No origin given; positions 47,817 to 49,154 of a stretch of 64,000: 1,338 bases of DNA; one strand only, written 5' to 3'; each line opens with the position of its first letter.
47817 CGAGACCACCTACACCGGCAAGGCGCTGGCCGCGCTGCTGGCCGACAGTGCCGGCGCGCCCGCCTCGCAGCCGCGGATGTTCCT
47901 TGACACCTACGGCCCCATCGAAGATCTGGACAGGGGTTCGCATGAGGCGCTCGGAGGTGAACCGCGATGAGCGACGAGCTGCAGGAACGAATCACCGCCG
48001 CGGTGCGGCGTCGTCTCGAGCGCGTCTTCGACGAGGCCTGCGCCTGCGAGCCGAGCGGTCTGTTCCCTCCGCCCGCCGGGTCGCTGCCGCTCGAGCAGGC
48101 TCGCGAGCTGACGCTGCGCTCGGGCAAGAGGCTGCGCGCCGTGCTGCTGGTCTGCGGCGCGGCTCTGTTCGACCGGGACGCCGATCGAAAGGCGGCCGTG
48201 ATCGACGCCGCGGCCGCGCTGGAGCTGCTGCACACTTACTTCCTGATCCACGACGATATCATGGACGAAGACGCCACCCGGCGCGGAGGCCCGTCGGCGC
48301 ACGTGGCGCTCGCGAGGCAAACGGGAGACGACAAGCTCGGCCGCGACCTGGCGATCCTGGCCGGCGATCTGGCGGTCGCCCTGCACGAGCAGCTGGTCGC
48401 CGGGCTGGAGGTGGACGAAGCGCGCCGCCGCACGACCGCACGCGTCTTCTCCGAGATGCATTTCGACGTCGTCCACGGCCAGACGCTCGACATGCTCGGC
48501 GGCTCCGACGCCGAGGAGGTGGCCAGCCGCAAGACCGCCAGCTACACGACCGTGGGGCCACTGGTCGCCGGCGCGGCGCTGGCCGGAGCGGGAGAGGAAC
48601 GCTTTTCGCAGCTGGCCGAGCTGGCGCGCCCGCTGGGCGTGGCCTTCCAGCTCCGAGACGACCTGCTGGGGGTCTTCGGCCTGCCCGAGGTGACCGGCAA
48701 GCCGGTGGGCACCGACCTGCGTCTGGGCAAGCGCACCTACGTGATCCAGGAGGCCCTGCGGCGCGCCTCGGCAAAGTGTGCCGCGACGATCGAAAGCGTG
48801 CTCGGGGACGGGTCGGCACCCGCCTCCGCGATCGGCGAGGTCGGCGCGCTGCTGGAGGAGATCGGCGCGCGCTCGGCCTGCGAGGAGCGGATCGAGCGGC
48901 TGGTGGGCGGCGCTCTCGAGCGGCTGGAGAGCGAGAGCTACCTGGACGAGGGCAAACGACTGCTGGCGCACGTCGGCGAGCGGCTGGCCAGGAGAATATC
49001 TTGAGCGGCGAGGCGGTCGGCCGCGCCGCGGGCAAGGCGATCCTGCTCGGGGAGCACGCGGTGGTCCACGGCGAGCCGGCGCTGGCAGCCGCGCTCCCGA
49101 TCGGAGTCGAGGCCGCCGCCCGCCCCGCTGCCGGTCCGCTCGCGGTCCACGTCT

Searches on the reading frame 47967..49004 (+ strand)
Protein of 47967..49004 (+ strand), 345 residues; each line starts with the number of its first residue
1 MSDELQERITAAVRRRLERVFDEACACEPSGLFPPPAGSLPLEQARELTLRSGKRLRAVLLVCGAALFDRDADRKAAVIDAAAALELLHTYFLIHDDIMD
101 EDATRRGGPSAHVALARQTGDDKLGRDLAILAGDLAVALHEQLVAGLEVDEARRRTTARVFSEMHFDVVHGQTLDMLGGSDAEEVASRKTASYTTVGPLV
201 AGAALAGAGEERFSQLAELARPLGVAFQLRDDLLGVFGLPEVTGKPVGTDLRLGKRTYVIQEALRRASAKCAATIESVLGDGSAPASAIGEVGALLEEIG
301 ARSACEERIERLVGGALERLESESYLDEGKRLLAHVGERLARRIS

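Call 17: search_protein_families(library=pfam, proteins=[window:47967-49004:+], max_evalue=0.01)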
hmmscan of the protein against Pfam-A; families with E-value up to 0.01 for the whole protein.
window:47967-49004:+ (345 aa): 1 family
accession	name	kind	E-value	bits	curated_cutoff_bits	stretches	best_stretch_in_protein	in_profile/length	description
PF00348.22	polyprenyl_synt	-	1.5e-50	172.2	27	1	46-285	9-240/251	Polyprenyl synthetase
